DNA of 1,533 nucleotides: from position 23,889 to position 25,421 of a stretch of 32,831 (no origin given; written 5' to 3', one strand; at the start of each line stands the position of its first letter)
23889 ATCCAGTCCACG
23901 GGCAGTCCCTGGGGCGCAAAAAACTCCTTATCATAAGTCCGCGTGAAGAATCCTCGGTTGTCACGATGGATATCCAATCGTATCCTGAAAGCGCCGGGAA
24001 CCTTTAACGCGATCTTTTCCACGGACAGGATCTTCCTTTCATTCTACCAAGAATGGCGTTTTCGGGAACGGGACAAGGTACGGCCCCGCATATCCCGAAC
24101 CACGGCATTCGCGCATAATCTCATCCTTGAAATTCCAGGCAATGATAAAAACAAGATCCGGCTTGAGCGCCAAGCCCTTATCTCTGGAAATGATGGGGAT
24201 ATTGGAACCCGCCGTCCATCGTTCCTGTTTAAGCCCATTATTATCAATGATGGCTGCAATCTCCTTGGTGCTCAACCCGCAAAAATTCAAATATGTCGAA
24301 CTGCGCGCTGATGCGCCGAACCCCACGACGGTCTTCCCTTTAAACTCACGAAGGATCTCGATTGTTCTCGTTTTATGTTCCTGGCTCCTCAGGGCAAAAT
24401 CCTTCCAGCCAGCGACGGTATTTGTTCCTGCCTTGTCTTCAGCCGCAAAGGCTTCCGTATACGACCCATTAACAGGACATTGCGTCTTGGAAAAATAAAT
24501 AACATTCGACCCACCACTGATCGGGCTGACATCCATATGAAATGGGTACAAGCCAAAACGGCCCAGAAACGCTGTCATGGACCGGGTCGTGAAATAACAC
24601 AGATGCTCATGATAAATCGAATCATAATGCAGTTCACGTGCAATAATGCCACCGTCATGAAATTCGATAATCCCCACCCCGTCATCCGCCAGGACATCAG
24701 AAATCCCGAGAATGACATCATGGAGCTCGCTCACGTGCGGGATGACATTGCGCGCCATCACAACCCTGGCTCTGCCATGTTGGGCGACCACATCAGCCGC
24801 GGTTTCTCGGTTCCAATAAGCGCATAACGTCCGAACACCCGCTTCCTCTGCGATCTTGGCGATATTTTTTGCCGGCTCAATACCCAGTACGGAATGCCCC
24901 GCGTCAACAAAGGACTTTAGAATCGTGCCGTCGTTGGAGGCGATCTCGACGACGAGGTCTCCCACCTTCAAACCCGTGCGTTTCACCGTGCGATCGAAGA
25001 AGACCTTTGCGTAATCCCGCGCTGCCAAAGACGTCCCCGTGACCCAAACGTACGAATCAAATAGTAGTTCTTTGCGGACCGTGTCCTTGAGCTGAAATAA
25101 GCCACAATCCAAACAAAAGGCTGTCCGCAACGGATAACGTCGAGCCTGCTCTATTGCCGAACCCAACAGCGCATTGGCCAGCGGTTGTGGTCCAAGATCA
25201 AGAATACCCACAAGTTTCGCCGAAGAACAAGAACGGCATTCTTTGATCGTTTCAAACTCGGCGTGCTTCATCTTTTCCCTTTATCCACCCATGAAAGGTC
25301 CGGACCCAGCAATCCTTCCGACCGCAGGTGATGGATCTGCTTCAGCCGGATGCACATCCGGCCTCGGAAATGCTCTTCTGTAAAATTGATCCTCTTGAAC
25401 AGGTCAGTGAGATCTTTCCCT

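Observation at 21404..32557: Lower-GC ~11-kb nucleotide-sugar island encoding a deoxy/branched sugar pathway with four methyltransferase-type enzymes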

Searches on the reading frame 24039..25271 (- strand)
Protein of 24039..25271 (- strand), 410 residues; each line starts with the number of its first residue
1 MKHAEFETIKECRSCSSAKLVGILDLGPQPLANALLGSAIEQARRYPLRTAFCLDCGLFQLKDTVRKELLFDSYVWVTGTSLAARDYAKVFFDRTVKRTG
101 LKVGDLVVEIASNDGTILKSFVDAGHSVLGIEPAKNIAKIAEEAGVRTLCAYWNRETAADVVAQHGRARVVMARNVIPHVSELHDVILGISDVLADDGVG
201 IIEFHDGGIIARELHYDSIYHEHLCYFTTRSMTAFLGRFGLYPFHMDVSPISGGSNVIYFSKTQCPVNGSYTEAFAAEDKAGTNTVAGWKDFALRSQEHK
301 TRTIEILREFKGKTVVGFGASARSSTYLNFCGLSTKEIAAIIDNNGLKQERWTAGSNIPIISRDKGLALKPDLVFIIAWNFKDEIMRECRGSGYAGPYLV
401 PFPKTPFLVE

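Call 4: search_protein_families(library=pfam, proteins=[window:24039-25271:-], max_evalue=0.01)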
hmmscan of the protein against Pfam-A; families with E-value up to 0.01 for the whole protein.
window:24039-25271:- (410 aa): 5 families
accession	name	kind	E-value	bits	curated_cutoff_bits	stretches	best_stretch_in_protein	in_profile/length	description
PF08484.17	Methyltransf_14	-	2.3e-33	115.7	23.5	1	250-392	1-148/160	C-methyltransferase C-terminal domain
PF08421.16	Methyltransf_13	-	1e-15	58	31.3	1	12-71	1-62/62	Putative zinc binding domain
PF13489.12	Methyltransf_23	-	9.8e-10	38.8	27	1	93-242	10-160/164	Methyltransferase domain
PF08242.18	Methyltransf_12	-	0.00037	21.6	30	1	108-199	1-97/98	Methyltransferase domain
PF08241.18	Methyltransf_11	-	0.00084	20.4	21.2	1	109-201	2-94/95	Methyltransferase domain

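Call 5: search_protein_families(library=ncbifam, proteins=[window:24039-25271:-], max_evalue=0.01)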
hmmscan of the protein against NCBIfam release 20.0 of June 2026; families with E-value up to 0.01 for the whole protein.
window:24039-25271:- (410 aa): 1 family
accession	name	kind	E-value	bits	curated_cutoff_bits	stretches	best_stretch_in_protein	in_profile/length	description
TIGR01983.1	UbiG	equivalog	0.0021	17.4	102.95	1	106-200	52-149/228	bifunctional 2-polyprenyl-6-hydroxyphenol methylase/3-demethylubiquinol 3-O-methyltransferase UbiG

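Call 9: find_encoding_contigs(protein=window:24039-25271:-, flank=10000, max_places=6)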
Protein window:24039-25271:- (410 aa): 13 contigs read that carry it; 6 places shown.
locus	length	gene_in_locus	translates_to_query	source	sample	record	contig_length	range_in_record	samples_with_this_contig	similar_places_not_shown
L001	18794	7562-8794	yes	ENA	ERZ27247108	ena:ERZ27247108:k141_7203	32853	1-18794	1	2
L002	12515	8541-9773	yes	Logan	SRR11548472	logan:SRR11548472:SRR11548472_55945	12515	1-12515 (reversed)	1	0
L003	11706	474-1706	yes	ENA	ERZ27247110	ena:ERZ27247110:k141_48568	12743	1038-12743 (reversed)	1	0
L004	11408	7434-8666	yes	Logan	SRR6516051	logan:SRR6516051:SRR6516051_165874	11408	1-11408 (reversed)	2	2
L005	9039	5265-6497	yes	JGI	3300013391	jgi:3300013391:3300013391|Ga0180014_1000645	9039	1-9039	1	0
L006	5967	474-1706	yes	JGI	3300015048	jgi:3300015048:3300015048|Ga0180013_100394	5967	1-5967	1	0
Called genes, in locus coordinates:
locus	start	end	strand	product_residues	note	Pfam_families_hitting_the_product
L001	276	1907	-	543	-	PF02310:B12-binding, PF04055:Radical_SAM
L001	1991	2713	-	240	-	PF04989:RMNT_CmcI, PF13578:Methyltransf_24 (weak)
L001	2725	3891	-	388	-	PF13489:Methyltransf_23, PF08484:Methyltransf_14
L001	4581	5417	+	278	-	PF00535:Glycos_transf_2, PF13641:Glyco_tranf_2_3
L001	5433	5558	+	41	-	-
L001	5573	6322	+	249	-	PF00483:NTP_transferase, PF12804:NTP_transf_3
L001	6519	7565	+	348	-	PF01073:3Beta_HSD, PF01370:Epimerase, PF04321:RmlD_sub_bind, PF13460:NAD_binding_10 (faint), PF16363:GDP_Man_Dehyd, PF07993:NAD_binding_4 (weak)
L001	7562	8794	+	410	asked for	PF08421:Methyltransf_13, PF13489:Methyltransf_23, PF08484:Methyltransf_14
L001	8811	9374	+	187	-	PF00908:dTDP_sugar_isom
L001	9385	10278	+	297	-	PF01370:Epimerase, PF16363:GDP_Man_Dehyd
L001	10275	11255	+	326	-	PF00288:GHMP_kinases_N, PF08544:GHMP_kinases_C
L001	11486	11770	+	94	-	-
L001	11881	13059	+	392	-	PF13173:AAA_14, PF13635:DUF4143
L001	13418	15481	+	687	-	-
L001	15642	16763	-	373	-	PF04055:Radical_SAM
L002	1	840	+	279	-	?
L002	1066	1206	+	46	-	-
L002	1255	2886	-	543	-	PF02310:B12-binding, PF04055:Radical_SAM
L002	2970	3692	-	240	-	PF04989:RMNT_CmcI, PF13578:Methyltransf_24 (weak)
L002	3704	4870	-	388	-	PF13489:Methyltransf_23, PF08484:Methyltransf_14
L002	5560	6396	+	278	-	PF00535:Glycos_transf_2, PF13641:Glyco_tranf_2_3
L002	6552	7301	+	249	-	PF00483:NTP_transferase, PF12804:NTP_transf_3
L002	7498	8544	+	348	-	PF01073:3Beta_HSD, PF01370:Epimerase, PF04321:RmlD_sub_bind, PF13460:NAD_binding_10 (faint), PF16363:GDP_Man_Dehyd, PF07993:NAD_binding_4 (weak)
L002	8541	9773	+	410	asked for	PF08421:Methyltransf_13, PF13489:Methyltransf_23, PF08484:Methyltransf_14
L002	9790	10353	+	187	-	PF00908:dTDP_sugar_isom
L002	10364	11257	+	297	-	PF01370:Epimerase, PF16363:GDP_Man_Dehyd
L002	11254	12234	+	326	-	PF00288:GHMP_kinases_N, PF08544:GHMP_kinases_C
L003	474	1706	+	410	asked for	PF08421:Methyltransf_13, PF13489:Methyltransf_23, PF08484:Methyltransf_14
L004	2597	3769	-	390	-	PF13489:Methyltransf_23, PF08484:Methyltransf_14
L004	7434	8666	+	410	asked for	PF08421:Methyltransf_13, PF13489:Methyltransf_23, PF08484:Methyltransf_14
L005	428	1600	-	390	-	PF13489:Methyltransf_23, PF08484:Methyltransf_14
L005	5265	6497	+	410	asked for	PF08421:Methyltransf_13, PF13489:Methyltransf_23, PF08484:Methyltransf_14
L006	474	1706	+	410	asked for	PF08421:Methyltransf_13, PF13489:Methyltransf_23, PF08484:Methyltransf_14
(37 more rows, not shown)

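Call 13: search_solved_structures(query=window:24039-25271:-, max_evalue=0.001)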
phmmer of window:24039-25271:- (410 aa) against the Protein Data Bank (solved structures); distinct sequences matched with E-value up to 0.001: 39.
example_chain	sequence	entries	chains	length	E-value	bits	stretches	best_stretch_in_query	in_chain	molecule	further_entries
4rv9_A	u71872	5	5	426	2.5e-58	201.2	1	8-405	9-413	D-mycarose 3-C-methyltransferase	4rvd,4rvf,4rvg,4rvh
5t64_A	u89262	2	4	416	1.3e-49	172.6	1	11-395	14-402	Sugar 3-C-methyl transferase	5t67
5t6b_A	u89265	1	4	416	2.3e-48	168.5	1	11-395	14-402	Sugar 3-C-methyl transferase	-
3ndi_A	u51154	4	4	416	6.3e-47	163.7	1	10-395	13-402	Methyltransferase | TcaB9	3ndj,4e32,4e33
4e31_A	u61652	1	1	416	1.3e-46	162.6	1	10-395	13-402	TcaB9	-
4e2y_A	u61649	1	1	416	1.7e-46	162.3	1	10-395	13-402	TcaB9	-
4e2x_A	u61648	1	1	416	2.3e-46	161.9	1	10-395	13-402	TcaB9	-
4e2w_A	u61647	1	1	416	5.9e-46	160.5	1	10-395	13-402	TcaB9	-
4e2z_A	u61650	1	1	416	5.9e-46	160.5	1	10-395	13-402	TcaB9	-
4e30_A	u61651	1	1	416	1.5e-45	159.1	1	10-395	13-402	TcaB9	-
3ugm_A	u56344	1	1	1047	4e-14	55.7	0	331-380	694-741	TAL effector AvrBs3/PthA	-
9jo8_A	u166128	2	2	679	6.2e-09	38.6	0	331-380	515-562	TALE repeat protein targeting mitochondiral ND1-L gene. | TALE repeat protein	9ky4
2ypf_A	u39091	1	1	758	4e-08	35.9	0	331-381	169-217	AVRBS3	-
4hpz_A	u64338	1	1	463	2.2e-07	33.5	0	332-380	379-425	dTale2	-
9lcz_A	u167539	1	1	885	3.1e-07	33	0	332-381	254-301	Inactivate TOD6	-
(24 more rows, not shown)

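Call 61: search_protein_families(library=pfam, proteins=[L002:1-840:+], max_evalue=0.001)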
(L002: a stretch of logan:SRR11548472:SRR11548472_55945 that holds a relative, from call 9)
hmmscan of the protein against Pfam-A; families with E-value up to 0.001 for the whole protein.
L002:1-840:+ (279 aa): 2 families
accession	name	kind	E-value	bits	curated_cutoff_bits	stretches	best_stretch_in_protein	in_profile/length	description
PF13458.12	Peripla_BP_6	-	7.2e-29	102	31.7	1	13-242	106-330/343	Periplasmic binding protein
PF13433.12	Peripla_BP_5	-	0.0009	18.9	27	0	28-259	121-345/363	Periplasmic binding protein domain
